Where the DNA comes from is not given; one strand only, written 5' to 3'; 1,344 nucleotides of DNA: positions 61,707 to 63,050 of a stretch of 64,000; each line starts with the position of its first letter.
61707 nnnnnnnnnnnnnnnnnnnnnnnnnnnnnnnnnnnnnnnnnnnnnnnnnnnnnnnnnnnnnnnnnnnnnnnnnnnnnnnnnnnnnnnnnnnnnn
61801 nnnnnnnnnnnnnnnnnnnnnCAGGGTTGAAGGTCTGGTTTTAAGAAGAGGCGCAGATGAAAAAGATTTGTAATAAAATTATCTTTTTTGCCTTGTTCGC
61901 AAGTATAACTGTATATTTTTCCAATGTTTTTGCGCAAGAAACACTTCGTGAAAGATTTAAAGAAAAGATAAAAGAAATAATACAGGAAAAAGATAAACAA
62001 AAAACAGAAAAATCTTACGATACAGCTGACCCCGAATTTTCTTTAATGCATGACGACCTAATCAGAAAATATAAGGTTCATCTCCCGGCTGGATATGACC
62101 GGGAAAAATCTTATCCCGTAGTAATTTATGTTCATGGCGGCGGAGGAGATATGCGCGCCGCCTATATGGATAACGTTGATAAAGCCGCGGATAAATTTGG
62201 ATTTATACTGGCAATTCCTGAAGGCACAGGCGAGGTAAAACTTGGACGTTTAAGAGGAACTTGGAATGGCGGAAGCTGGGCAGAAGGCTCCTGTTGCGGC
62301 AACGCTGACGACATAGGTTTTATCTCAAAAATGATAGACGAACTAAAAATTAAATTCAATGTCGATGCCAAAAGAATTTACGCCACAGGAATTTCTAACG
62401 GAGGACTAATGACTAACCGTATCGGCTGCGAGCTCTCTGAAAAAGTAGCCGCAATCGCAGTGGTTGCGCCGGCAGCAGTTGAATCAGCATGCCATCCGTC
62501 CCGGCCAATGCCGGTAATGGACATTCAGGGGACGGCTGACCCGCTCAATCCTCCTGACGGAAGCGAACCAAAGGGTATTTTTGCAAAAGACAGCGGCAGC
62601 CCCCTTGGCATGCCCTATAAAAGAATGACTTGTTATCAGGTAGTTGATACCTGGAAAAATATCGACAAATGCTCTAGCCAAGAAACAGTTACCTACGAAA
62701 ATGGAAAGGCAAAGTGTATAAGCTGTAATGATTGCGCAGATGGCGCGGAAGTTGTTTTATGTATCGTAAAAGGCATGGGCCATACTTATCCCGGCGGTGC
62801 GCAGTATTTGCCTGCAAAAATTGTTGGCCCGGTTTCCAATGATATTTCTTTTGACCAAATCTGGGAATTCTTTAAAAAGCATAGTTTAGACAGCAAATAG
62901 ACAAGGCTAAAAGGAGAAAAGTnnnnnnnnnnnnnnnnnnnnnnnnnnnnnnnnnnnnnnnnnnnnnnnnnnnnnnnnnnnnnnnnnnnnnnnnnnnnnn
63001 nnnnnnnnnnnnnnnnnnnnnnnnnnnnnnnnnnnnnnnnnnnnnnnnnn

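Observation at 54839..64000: Unassigned lipid/polyketide-like gene cluster with a KS plus Cys-less KS partner, running off the window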

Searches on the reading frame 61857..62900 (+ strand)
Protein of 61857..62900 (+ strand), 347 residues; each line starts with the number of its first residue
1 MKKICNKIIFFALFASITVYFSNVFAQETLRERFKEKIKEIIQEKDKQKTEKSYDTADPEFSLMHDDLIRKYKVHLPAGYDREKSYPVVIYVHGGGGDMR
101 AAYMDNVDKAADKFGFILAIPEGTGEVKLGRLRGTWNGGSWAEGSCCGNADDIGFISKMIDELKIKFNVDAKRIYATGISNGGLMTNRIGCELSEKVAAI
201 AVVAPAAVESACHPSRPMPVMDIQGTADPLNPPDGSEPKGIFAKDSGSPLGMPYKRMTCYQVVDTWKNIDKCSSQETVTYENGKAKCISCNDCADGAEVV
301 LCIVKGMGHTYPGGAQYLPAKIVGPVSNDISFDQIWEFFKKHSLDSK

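Call 7: search_protein_families(library=pfam, proteins=[window:61857-62900:+], max_evalue=0.01)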
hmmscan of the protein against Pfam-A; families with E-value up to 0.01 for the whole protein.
window:61857-62900:+ (347 aa): 4 families
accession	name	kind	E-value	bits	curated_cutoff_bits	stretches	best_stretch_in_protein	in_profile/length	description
PF10503.15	Esterase_PHB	-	0.00012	21.8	23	1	72-230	3-155/219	Esterase PHB depolymerase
PF00756.26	Esterase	-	0.00053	20.3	22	1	71-207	9-150/251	Putative esterase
PF20434.5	BD-FAE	-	0.0011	18.9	26.8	0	81-97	8-24/215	BD-FAE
PF00326.27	Peptidase_S9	-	0.0016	18.4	22.6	1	157-195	49-87/213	Prolyl oligopeptidase family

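Call 8: search_protein_families(library=ncbifam, proteins=[window:61857-62900:+], max_evalue=0.001)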
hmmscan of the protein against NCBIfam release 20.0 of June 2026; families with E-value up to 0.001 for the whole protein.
window:61857-62900:+ (347 aa): 3 families
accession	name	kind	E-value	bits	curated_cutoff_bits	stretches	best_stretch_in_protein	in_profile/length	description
NF050058.1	e_dPHAscl_type1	hypoth_equivalog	5.3e-41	140.9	150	1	70-339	8-276/276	extracellular catalytic domain type 1 short-chain-length polyhydroxyalkanoate depolymerase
TIGR01840.1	esterase_phb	subfamily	1.1e-15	57.7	107.85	1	73-213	2-136/213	PHB depolymerase family esterase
NF050057.1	e_dPHAmcl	equivalog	2.8e-07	30.1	270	1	132-204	96-170/252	extracellular medium-chain-length polyhydroxyalkanoate depolymerase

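Call 9: find_encoding_contigs(protein=window:61857-62900:+, flank=10000, max_places=6)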
Protein window:61857-62900:+ (347 aa): 3 contigs read that carry it; 2 places shown.
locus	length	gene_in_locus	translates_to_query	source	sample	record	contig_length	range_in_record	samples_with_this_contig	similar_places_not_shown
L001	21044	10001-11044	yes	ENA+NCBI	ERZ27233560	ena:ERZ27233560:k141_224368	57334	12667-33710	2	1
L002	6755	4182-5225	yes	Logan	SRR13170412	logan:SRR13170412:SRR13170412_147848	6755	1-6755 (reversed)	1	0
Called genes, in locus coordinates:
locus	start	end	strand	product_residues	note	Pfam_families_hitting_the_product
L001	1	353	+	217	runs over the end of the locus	-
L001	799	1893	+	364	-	-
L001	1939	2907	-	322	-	PF01207:Dus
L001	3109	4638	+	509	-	PF00501:AMP-binding, PF13193:AMP-binding_C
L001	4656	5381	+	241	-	PF01048:PNP_UDP_1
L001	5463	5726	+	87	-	PF11084:DUF2621 (weak)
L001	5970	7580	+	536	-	PF02558:ApbA, PF03807:F420_oxidored (weak), PF08546:ApbA_C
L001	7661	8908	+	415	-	PF00109:ketoacyl-synt, PF02801:Ketoacyl-synt_C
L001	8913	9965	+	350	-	PF00756:Esterase (weak)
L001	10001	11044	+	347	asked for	-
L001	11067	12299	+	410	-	PF00109:ketoacyl-synt, PF02801:Ketoacyl-synt_C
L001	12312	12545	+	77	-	PF00550:PP-binding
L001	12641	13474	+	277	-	PF04199:Cyclase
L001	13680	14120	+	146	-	PF10604:Polyketide_cyc2, PF03364:Polyketide_cyc (weak)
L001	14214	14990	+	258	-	PF00106:adh_short, PF08659:KR, PF13561:adh_short_C2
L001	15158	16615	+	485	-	PF02310:B12-binding, PF04055:Radical_SAM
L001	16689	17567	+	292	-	PF04909:Amidohydro_2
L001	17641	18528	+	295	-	PF01063:Aminotran_4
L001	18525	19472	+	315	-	PF01008:IF-2B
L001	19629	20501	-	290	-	PF00106:adh_short, PF08659:KR, PF13561:adh_short_C2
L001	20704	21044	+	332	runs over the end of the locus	PF00596:Aldolase_II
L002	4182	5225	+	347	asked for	-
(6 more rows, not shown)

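Call 12: find_homologous_proteins(query=L001:11067-12296:+, max_evalue=1e-10)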
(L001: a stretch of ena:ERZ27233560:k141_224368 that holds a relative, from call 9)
Query L001:11067-12296:+ (410 aa): 7043 proteins with E <= 1e-10 among 8000 candidates; the best 120 are listed.
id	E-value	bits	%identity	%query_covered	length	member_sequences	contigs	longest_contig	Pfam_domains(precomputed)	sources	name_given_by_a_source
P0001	2.1e-276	934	100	100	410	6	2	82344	PF00109.33,PF02801.29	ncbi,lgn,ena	-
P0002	1.3e-249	846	89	100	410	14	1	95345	PF00109.33,PF02801.29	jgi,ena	-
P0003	1.6e-249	846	89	100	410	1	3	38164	PF00109.33,PF02801.29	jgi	jgi:3-oxoacyl-[acyl-carrier-protein] synthase II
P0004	1.2e-248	843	89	100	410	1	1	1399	PF00109.33,PF02801.29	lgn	-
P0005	2.6e-248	842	89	100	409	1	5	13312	PF00109.33,PF02801.29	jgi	jgi:3-oxoacyl-(acyl-carrier-protein) synthase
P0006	4.5e-247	838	88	100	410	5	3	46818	PF00109.33,PF02801.29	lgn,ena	-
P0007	6.1e-246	834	88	100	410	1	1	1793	PF00109.33,PF02801.29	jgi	jgi:3-oxoacyl-[acyl-carrier-protein] synthase II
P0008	6.5e-246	834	88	100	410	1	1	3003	PF00109.33,PF02801.29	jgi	jgi:3-oxoacyl-[acyl-carrier-protein] synthase II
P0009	8.9e-245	830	87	100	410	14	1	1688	PF00109.33,PF02801.29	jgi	-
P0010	1.0e-244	830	86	100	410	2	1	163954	PF00109.33,PF02801.29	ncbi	-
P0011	3.1e-241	819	86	100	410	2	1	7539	PF00109.33,PF02801.29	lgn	-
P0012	1.0e-240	817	86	100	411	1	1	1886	PF00109.33,PF02801.29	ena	-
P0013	4.9e-240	815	85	100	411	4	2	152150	PF00109.33,PF02801.29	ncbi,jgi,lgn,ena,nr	ncbi:MAG: beta-ketoacyl-[acyl-carrier-protein] synthase family protein [Candidatus Omnitrophica bact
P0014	1.7e-237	806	85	100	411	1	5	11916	PF00109.33,PF02801.29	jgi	jgi:3-oxoacyl-[acyl-carrier-protein] synthase II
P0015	1.1e-235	800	84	100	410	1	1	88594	PF00109.33,PF02801.29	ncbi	ncbi:MAG: beta-ketoacyl-[acyl-carrier-protein] synthase family protein [Candidatus Omnitrophota bact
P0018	1.4e-231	787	81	100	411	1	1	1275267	PF00109.33,PF02801.29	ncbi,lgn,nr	ncbi:MAG: beta-ketoacyl-[acyl-carrier-protein] synthase family protein [Candidatus Omnitrophota bact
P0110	2.2e-207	707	73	100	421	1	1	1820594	PF00109.33,PF02801.29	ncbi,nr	ncbi:MAG: beta-ketoacyl-[acyl-carrier-protein] synthase family protein [Candidatus Omnitrophota bact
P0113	9.0e-207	705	73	100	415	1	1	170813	PF00109.33,PF02801.29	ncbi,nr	ncbi:MAG: hypothetical protein GF333_02030 [Candidatus Omnitrophica bacterium]|nr:hypothetical prote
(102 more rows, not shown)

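Call 18: find_encoding_contigs(protein=P0110, flank=10000, max_places=2)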
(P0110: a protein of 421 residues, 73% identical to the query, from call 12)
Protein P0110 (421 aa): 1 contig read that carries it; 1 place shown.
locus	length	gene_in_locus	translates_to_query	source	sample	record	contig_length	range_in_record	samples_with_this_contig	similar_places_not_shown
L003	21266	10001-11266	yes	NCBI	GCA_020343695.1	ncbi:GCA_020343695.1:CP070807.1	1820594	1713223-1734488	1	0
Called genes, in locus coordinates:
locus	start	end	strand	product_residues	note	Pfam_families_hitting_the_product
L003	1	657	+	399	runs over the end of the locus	PF28597:T2SSF_N, PF00482:T2SSF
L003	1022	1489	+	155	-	PF07963:N_methyl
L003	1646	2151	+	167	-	PF01041:DegT_DnrJ_EryC1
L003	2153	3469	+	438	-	PF03720:UDPG_MGDP_dh_C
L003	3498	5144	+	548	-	PF13522:GATase_6, PF13537:GATase_7, PF00733:Asn_synthase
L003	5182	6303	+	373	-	-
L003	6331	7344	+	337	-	PF08003:Methyltransf_9 (weak), PF13489:Methyltransf_23, PF07021:MetW (weak), PF08241:Methyltransf_11, PF08242:Methyltransf_12, PF13649:Methyltransf_25, PF13847:Methyltransf_31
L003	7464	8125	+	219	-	PF08546:ApbA_C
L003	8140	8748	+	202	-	-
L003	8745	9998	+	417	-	PF00109:ketoacyl-synt, PF02801:Ketoacyl-synt_C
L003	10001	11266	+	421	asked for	PF00109:ketoacyl-synt, PF02801:Ketoacyl-synt_C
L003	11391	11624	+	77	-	PF23297:ACP_SdgA_C (weak), PF00550:PP-binding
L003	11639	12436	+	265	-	PF04199:Cyclase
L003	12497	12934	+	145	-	PF10604:Polyketide_cyc2, PF03364:Polyketide_cyc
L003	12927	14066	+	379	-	PF07690:MFS_1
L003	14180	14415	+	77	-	PF10418:DHODB_Fe-S_bind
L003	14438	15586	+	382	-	PF00535:Glycos_transf_2, PF10111:Glyco_tranf_2_2, PF13506:Glyco_transf_21 (weak), PF13641:Glyco_tranf_2_3, PF13632:Glyco_trans_2_3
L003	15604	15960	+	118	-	PF01925:TauE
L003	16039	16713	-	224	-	-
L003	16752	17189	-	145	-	-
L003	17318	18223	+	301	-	PF01180:DHO_dh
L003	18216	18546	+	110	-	PF00215:OMPdecase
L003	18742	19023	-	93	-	-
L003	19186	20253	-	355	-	-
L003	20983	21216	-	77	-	-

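Call 19: find_encoding_contigs(protein=P0018, flank=10000, max_places=2)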
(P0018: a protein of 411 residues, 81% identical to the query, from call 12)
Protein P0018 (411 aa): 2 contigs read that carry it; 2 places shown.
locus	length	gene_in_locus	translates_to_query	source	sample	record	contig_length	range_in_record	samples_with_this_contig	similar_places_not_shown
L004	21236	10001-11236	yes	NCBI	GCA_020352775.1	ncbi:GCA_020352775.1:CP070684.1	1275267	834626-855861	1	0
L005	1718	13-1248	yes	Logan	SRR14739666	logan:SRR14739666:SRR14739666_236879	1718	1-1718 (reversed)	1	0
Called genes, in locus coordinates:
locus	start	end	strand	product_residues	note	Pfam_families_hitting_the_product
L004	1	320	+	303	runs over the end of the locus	PF02445:NadA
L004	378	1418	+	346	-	PF01171:ATP_bind_3 (faint), PF02540:NAD_synthase, PF03054:tRNA_Me_trans, PF06508:QueC (weak), PF20259:tRNA_Me_trans_M, PF20258:tRNA_Me_trans_C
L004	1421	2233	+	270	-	-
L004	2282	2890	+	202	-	PF03425:CBM_11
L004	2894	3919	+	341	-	PF15887:Peptidase_Mx (weak)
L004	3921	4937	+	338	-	PF02655:ATP-grasp_3, PF07478:Dala_Dala_lig_C, PF13535:ATP-grasp_4 (faint)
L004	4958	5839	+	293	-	PF01501:Glyco_transf_8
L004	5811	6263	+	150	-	PF00571:CBS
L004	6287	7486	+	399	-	PF00817:IMS, PF11798:IMS_HHH, PF21999:IMS_HHH_1 (weak), PF11799:IMS_C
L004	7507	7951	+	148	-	PF00730:HhH-GPD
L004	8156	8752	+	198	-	-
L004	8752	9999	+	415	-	PF00109:ketoacyl-synt, PF02801:Ketoacyl-synt_C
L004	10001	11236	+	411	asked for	PF00109:ketoacyl-synt, PF02801:Ketoacyl-synt_C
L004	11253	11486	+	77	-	PF00550:PP-binding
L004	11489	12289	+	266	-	PF04199:Cyclase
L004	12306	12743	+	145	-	PF10604:Polyketide_cyc2, PF03364:Polyketide_cyc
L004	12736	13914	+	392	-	PF07690:MFS_1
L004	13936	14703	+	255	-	PF00106:adh_short, PF08659:KR, PF01370:Epimerase, PF03435:Sacchrp_dh_NADP (weak), PF13460:NAD_binding_10, PF13561:adh_short_C2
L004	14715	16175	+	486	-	PF02310:B12-binding, PF04055:Radical_SAM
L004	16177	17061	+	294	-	PF04909:Amidohydro_2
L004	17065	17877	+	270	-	PF01063:Aminotran_4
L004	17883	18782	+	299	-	PF01008:IF-2B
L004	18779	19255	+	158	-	PF01008:IF-2B (weak)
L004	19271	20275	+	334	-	PF00596:Aldolase_II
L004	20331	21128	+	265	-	PF01791:DeoC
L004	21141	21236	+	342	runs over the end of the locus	PF08240:ADH_N, PF16912:Glu_dehyd_C (weak), PF00107:ADH_zinc_N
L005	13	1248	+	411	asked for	PF00109:ketoacyl-synt, PF02801:Ketoacyl-synt_C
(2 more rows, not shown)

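Call 20: find_encoding_contigs(protein=P0113, flank=10000, max_places=2)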
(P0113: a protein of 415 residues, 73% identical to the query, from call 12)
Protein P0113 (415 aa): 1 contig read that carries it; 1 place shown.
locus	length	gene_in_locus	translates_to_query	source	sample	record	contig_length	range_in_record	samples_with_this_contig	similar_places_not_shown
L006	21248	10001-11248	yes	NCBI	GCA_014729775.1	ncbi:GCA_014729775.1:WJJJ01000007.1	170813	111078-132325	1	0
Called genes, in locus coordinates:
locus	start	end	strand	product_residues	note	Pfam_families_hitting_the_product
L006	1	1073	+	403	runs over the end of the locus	PF22694:CtpB_N-like (weak), PF00595:PDZ, PF13180:PDZ_2, PF17820:PDZ_6, PF03572:Peptidase_S41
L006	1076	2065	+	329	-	PF00814:TsaD, PF22521:HypF_C_2 (weak)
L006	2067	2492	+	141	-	PF02308:MgtC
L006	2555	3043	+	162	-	PF04519:Bactofilin, PF12728:HTH_17 (weak)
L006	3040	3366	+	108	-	PF12728:HTH_17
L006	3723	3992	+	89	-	PF06249:EutQ (weak), PF05899:Cupin_3, PF07883:Cupin_2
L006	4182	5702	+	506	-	PF00501:AMP-binding, PF13193:AMP-binding_C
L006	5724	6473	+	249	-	PF01048:PNP_UDP_1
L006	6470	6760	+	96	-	PF11084:DUF2621 (weak)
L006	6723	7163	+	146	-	-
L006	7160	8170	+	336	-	PF02558:ApbA, PF08546:ApbA_C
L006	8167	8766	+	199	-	-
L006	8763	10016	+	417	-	PF00109:ketoacyl-synt, PF02801:Ketoacyl-synt_C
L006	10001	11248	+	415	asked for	PF00109:ketoacyl-synt, PF02801:Ketoacyl-synt_C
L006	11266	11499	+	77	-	PF00550:PP-binding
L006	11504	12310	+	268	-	PF04199:Cyclase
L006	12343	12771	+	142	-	PF10604:Polyketide_cyc2, PF03364:Polyketide_cyc, PF08327:AHSA1 (faint)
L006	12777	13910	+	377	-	PF07690:MFS_1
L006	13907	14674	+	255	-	PF00106:adh_short, PF08659:KR, PF01370:Epimerase, PF13460:NAD_binding_10, PF13561:adh_short_C2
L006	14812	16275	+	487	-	PF02310:B12-binding, PF04055:Radical_SAM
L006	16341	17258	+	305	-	PF04909:Amidohydro_2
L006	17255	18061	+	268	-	PF01063:Aminotran_4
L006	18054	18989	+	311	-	PF01008:IF-2B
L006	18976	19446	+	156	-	-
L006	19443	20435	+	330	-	PF00596:Aldolase_II, PF02036:SCP2 (weak)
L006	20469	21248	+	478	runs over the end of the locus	PF00171:Aldedh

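Call 24: search_solved_structures(query=P0001, max_evalue=1e-20)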
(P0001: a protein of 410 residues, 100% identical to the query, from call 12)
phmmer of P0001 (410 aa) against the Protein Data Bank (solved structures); distinct sequences matched with E-value up to 1e-20: 77 (the best 60 are shown).
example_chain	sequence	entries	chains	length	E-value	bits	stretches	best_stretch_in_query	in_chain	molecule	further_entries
3o04_A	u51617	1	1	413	9.9e-83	281.7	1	3-408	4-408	beta-keto-acyl carrier protein synthase II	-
5sxo_A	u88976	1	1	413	1.9e-82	280.8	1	3-408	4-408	3-oxoacyl-[acyl-carrier-protein] synthase 2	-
1j3n_A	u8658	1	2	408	8.2e-82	278.7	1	3-409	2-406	3-oxoacyl-(acyl-carrier protein) synthase II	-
4ls5_A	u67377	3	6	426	1.6e-80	274.5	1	3-409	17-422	3-oxoacyl-[acyl-carrier-protein] synthase 2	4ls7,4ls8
4qav_A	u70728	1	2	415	3.7e-80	273.3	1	3-408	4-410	3-oxoacyl-[acyl-carrier-protein] synthase 2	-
4ls6_A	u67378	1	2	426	5.6e-80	272.7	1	3-409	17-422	3-oxoacyl-[acyl-carrier-protein] synthase 2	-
2gqd_A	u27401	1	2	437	1.7e-77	264.5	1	3-410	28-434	3-oxoacyl-[acyl-carrier-protein] synthase 2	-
1e5m_A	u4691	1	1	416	1.2e-75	258.4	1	3-410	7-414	BETA KETOACYL ACYL CARRIER PROTEIN SYNTHASE II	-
4r8e_A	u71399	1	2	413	9.3e-74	252.2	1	3-407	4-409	3-oxoacyl-[acyl-carrier-protein] synthase 2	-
8cou_A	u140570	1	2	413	5e-71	243.2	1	3-407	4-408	3-oxoacyl-[acyl-carrier-protein] synthase 2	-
4jb6_A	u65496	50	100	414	5.1e-71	243.2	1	3-407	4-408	3-oxoacyl-[acyl-carrier-protein] synthase 2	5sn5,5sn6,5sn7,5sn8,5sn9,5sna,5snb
7oc0_A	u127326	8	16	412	5.4e-71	243.1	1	3-407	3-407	3-oxoacyl-[acyl-carrier-protein] synthase 2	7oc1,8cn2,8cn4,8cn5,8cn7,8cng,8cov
8cn8_A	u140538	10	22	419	8.3e-71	242.5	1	3-407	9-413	3-oxoacyl-[acyl-carrier-protein] synthase 2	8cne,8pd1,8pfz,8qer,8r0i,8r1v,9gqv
8pj0_A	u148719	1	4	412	8.5e-71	242.4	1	3-407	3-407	3-oxoacyl-[acyl-carrier-protein] synthase 2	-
2gfv_A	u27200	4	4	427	8.7e-71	242.4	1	3-407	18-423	3-oxoacyl-[acyl-carrier-protein] synthase 2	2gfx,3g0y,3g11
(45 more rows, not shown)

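Call 25: search_protein_representatives(protein=P0001)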
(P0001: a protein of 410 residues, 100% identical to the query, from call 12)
Query: 410 residues. Proteins with E-value up to 0.001 (for the whole library): 58918; up to 1e-10: 29569; up to 1e-30: 5301. The best 150 are listed.
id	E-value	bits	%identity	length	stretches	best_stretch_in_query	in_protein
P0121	5.0e-144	496.8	55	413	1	2-410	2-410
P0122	1.1e-119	416.7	33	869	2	3-408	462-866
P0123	6.7e-106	371.3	68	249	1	3-249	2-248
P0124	1.2e-105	370.5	26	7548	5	62-377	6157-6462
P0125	3.3e-103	362.4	43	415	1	3-410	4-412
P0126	5.6e-102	358.4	26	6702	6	4-381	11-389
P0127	5.2e-101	355.1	25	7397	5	69-380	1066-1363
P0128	1.3e-99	350.6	25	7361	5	47-380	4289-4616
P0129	9.2e-99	347.8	25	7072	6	4-378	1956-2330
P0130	9.4e-99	347.7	25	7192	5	65-380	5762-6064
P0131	4.5e-98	345.5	31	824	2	3-404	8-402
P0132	1.1e-95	337.6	31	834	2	2-408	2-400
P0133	1.7e-94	333.7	41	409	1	2-410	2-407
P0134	4.4e-93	329.0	72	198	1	215-410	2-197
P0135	6.9e-93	328.4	42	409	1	3-409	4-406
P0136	1.3e-91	324.2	39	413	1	1-409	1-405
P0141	9.3e-90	318.1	41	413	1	1-409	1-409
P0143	1.2e-89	317.8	39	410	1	1-408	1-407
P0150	1.6e-87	310.8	39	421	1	3-408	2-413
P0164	5.0e-84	299.2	38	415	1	1-409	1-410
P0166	1.8e-83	297.4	39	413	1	1-410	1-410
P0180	3.3e-81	290.0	39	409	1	3-407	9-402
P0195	2.1e-79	284.0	36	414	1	1-408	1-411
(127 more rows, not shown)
